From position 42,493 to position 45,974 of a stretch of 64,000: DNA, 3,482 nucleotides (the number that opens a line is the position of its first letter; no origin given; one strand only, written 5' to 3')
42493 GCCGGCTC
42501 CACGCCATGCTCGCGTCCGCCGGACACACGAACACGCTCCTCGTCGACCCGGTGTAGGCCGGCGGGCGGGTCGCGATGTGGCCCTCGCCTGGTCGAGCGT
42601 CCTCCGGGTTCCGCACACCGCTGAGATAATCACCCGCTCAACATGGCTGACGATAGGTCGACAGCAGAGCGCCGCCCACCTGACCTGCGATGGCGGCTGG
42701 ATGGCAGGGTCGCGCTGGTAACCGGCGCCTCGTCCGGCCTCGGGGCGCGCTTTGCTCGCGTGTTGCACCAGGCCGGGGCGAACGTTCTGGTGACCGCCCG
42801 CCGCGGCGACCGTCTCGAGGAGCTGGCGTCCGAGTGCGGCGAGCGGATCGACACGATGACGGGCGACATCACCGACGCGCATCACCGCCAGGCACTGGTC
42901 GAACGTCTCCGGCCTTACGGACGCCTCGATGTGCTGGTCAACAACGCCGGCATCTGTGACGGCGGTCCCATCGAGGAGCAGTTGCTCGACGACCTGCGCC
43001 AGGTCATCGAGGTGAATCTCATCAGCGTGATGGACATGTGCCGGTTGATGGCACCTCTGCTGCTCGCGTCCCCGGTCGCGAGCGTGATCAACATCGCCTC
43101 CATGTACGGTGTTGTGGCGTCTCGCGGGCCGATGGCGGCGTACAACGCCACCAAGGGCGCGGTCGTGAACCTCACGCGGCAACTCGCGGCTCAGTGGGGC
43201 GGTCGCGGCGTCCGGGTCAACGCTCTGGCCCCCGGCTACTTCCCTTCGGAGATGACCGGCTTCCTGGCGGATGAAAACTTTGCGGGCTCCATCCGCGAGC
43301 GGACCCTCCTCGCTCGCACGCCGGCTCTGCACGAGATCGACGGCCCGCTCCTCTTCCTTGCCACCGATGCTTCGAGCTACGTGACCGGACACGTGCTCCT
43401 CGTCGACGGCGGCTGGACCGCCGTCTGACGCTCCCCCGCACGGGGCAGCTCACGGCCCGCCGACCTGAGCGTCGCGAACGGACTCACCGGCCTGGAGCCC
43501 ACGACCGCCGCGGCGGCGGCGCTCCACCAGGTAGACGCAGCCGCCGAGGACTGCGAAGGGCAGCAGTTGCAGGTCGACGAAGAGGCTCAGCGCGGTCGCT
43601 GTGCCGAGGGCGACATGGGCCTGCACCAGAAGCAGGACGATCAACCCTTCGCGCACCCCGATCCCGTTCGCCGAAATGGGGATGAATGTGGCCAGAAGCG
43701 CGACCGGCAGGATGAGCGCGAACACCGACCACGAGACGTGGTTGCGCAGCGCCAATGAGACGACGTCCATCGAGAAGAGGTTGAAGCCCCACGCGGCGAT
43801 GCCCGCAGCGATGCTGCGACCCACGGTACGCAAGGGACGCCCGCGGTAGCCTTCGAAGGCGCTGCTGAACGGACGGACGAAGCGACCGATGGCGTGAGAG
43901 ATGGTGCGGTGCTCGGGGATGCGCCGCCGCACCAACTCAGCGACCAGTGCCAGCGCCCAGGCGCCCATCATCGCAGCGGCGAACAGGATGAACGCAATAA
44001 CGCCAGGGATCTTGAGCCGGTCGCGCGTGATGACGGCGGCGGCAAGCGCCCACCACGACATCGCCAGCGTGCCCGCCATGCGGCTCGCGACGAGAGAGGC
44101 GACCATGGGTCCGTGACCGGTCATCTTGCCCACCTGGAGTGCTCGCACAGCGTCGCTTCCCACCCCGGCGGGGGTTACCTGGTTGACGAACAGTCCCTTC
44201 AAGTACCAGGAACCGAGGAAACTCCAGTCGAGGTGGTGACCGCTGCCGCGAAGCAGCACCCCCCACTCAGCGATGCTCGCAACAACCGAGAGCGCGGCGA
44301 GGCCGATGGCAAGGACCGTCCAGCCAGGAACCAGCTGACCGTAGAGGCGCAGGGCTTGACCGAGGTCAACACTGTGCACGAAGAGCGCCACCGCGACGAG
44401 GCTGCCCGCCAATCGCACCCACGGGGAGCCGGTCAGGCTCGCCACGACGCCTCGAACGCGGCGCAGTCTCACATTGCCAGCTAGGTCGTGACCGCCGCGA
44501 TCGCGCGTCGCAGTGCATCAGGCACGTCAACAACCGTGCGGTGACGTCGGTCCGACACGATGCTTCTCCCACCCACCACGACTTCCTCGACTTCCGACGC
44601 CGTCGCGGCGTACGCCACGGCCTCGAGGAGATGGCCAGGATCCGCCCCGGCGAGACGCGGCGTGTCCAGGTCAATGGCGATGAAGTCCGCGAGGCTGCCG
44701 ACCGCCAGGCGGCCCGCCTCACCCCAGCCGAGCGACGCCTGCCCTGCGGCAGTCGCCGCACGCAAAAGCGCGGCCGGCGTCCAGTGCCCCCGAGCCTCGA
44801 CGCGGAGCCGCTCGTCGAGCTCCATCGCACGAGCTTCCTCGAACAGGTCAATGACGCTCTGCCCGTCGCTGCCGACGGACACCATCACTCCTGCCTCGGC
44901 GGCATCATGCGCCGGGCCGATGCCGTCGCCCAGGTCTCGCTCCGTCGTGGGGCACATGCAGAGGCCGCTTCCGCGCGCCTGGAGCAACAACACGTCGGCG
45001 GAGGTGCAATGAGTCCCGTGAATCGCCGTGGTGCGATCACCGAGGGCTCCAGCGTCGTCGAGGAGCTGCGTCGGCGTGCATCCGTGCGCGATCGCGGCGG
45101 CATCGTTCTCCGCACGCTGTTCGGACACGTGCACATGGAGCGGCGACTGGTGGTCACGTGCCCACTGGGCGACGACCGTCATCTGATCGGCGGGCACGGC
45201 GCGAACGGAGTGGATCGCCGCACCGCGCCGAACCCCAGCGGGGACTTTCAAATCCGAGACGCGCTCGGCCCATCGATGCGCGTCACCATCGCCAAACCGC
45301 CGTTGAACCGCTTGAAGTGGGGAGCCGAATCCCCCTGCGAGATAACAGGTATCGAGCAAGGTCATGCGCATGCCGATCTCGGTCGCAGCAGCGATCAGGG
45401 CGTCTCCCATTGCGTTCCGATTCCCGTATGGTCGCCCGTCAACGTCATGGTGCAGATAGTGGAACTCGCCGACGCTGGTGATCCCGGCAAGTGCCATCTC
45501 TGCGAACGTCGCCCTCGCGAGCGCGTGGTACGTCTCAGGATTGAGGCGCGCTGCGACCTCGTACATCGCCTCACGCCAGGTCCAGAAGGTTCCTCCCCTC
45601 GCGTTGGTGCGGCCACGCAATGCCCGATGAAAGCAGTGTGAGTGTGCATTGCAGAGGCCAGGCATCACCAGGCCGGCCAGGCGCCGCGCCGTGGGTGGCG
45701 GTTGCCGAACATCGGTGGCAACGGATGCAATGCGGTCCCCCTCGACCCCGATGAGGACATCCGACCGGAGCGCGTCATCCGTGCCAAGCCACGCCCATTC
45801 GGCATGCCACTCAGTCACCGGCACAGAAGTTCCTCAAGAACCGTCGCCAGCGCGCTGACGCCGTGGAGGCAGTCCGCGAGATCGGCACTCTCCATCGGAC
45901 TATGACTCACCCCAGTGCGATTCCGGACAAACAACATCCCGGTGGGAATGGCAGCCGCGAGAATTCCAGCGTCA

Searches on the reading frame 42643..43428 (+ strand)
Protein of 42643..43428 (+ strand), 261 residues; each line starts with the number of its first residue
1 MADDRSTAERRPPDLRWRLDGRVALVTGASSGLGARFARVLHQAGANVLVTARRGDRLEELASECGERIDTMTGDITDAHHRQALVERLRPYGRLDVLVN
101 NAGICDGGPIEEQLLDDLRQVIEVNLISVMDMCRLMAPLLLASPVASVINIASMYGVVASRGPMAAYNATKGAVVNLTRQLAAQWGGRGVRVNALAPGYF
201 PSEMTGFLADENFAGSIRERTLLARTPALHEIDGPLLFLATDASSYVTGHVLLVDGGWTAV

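Call 64: search_protein_families(library=pfam, proteins=[window:42643-43428:+], max_evalue=0.0001)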
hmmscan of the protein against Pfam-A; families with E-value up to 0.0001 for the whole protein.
window:42643-43428:+ (261 aa): 4 families
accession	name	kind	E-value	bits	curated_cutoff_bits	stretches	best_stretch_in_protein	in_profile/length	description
PF13561.12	adh_short_C2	-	7.2e-54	183.3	27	1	28-259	1-236/236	Enoyl-(Acyl carrier protein) reductase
PF00106.31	adh_short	-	3.7e-50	170.6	26.6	1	22-208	1-190/195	short chain dehydrogenase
PF08659.16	KR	-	3.8e-11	43.7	22.6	1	24-175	3-157/180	KR domain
PF01370.27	Epimerase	-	2.4e-07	30.8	20.9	1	24-190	1-165/240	NAD dependent epimerase/dehydratase family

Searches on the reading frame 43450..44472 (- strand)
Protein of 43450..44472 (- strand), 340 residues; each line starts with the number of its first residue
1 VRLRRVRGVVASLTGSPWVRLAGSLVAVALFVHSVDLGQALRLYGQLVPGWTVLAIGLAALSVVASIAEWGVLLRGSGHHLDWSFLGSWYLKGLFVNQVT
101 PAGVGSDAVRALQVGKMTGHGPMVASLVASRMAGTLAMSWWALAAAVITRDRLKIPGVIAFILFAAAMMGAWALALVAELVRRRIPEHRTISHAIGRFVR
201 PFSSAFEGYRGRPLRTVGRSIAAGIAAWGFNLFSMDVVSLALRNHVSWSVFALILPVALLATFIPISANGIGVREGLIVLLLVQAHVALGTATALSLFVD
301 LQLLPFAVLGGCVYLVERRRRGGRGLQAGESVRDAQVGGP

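Call 64: search_protein_families(library=pfam, proteins=[window:43450-44472:-], max_evalue=0.0001)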
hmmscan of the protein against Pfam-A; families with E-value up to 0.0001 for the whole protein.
window:43450-44472:- (340 aa): 1 family
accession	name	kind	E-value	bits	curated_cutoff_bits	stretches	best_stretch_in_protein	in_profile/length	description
PF03706.18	LPG_synthase_TM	-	6.6e-29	101.7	33.4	1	18-304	2-295/302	Lysylphosphatidylglycerol synthase TM region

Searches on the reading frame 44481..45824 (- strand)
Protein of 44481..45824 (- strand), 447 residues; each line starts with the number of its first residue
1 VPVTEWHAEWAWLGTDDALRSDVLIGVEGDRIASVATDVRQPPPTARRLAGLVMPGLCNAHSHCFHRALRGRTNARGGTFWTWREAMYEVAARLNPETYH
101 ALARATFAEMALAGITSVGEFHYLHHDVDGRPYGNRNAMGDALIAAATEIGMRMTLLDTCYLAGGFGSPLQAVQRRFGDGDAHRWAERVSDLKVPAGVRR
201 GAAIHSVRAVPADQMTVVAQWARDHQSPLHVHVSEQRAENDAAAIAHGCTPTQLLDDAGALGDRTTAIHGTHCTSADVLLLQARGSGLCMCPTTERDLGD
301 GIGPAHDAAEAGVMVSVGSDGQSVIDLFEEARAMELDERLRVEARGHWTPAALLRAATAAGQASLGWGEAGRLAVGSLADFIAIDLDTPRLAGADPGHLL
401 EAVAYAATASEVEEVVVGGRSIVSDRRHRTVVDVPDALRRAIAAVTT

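Call 64: search_protein_families(library=pfam, proteins=[window:44481-45824:-], max_evalue=0.0001)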
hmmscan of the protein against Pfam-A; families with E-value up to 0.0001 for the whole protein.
window:44481-45824:- (447 aa): 1 family
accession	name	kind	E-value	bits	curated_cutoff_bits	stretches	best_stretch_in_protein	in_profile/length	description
PF01979.26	Amidohydro_1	-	3.7e-50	171.6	25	1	52-420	1-343/345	Amidohydrolase family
